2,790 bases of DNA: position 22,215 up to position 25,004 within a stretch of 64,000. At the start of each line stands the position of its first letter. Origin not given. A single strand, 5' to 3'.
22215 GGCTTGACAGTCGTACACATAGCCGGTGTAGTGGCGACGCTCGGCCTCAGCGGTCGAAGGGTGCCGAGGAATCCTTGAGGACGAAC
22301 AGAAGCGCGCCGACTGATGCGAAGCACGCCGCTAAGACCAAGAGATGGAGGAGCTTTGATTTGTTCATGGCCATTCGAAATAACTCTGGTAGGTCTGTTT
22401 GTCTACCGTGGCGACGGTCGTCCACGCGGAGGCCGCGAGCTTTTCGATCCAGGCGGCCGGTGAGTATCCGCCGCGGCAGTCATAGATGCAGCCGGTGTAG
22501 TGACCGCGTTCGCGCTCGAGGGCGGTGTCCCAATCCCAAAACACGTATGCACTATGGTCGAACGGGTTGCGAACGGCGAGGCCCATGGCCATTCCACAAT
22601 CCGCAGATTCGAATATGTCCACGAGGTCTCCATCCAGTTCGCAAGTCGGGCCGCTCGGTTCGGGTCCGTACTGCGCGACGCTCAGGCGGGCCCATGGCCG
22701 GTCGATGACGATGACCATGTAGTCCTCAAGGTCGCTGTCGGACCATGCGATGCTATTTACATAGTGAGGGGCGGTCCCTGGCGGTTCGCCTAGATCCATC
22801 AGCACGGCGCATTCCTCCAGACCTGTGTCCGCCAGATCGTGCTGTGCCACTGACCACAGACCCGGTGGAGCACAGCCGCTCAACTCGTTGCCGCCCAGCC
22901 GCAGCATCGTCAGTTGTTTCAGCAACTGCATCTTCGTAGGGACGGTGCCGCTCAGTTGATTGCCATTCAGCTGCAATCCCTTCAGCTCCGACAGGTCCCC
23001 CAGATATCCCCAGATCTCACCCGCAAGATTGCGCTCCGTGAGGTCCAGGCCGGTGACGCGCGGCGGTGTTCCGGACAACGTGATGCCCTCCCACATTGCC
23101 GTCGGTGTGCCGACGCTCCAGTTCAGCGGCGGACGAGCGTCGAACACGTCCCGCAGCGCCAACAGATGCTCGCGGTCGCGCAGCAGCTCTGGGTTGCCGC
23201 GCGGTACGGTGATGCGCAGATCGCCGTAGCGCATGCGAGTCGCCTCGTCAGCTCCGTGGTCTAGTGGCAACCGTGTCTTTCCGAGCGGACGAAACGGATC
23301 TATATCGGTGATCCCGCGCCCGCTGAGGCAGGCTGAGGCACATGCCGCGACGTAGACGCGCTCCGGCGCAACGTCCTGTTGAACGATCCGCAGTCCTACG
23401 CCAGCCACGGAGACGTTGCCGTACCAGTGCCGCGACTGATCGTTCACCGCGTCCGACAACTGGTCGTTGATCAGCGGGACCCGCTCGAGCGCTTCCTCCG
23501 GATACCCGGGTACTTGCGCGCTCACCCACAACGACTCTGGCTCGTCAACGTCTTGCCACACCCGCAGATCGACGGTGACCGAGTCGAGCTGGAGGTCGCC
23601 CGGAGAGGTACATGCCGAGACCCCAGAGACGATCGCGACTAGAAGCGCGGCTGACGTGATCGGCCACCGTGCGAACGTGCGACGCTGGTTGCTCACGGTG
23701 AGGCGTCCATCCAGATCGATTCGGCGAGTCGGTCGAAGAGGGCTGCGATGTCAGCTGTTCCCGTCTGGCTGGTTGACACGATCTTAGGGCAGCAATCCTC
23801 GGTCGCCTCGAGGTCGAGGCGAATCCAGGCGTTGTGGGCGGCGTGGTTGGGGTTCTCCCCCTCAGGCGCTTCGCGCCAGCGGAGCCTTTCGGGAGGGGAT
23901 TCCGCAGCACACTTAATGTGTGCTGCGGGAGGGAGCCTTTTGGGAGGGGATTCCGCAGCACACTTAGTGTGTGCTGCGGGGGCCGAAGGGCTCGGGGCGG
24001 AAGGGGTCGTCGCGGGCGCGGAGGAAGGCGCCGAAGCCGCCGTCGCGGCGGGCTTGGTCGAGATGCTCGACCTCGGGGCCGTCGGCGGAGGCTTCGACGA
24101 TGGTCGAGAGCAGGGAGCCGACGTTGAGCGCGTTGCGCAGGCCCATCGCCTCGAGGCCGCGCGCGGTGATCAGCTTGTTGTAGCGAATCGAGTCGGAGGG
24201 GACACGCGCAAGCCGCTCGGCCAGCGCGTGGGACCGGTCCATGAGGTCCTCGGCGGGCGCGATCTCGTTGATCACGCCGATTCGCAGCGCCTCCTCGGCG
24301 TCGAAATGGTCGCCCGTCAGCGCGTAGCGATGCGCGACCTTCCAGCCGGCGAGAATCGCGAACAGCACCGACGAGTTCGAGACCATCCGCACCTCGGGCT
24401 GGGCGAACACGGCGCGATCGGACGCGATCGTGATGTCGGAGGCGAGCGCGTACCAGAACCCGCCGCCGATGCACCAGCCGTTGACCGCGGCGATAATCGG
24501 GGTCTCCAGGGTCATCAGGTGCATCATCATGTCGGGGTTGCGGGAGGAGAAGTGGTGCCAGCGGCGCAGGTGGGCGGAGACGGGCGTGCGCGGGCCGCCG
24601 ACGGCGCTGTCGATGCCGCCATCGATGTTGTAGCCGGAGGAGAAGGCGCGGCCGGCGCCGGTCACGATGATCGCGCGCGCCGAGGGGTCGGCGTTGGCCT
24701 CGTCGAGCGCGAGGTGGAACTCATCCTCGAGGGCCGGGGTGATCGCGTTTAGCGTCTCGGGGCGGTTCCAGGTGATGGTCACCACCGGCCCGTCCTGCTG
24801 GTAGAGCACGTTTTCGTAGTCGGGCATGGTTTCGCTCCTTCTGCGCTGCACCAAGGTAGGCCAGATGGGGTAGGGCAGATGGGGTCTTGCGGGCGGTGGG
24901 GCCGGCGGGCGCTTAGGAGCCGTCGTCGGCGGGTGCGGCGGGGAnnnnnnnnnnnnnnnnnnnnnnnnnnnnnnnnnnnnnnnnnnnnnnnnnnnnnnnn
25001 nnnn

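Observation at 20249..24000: Amplified LRR-gene unit with a conserved flanking block containing a hairpin that keeps its loop but covaries its stem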

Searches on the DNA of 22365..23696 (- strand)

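Call 53: search_with_rna_model(model_id=R1, sources=[L079, L080, L081], max_evalue=0.01)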
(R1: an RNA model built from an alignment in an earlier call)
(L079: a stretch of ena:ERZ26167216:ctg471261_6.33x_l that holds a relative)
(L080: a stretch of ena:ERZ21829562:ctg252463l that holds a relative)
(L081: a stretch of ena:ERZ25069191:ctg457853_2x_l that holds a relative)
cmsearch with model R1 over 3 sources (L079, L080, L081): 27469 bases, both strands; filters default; matches with E-value up to 0.01: 11.
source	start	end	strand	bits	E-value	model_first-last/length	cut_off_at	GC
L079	4610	4652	-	60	6.6e-13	1-43/43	no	0.65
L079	6313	6355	-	58.2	1.8e-12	1-43/43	no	0.67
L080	5832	5874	-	56.2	5.4e-12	1-43/43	no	0.65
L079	2765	2807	-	54.8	1.2e-11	1-43/43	no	0.63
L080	5780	5822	-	54.8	1.2e-11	1-43/43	no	0.65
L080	5679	5721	-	54.3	1.5e-11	1-43/43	no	0.63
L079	2714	2756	-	50.5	1.2e-10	1-43/43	no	0.65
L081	2417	2459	-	50.5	1.2e-10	1-43/43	no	0.65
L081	2468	2510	-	50.3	1.3e-10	1-43/43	no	0.67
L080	5730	5772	-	48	4.8e-10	1-43/43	no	0.63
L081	2520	2562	-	38.6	8.1e-08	1-43/43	no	0.67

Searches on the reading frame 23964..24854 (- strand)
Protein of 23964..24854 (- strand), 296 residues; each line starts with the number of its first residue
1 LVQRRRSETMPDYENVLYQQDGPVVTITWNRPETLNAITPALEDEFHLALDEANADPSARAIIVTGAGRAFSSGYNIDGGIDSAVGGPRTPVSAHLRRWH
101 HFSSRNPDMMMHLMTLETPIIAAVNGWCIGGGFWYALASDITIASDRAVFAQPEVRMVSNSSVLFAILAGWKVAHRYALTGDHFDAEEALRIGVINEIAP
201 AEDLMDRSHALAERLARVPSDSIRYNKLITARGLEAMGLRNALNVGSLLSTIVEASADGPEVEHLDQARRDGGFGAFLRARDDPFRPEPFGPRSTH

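Call 28: search_protein_families(library=pfam, proteins=[window:23964-24854:-], max_evalue=0.001)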
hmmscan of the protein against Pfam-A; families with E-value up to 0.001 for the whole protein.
window:23964-24854:- (296 aa): 2 families
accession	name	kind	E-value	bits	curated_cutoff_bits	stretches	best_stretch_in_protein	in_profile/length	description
PF00378.25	ECH_1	-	9.6e-42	143.5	27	1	23-240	5-214/251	Enoyl-CoA hydratase/isomerase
PF16113.10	ECH_2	-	8.8e-24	85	27.2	1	26-214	3-187/335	Enoyl-CoA hydratase/isomerase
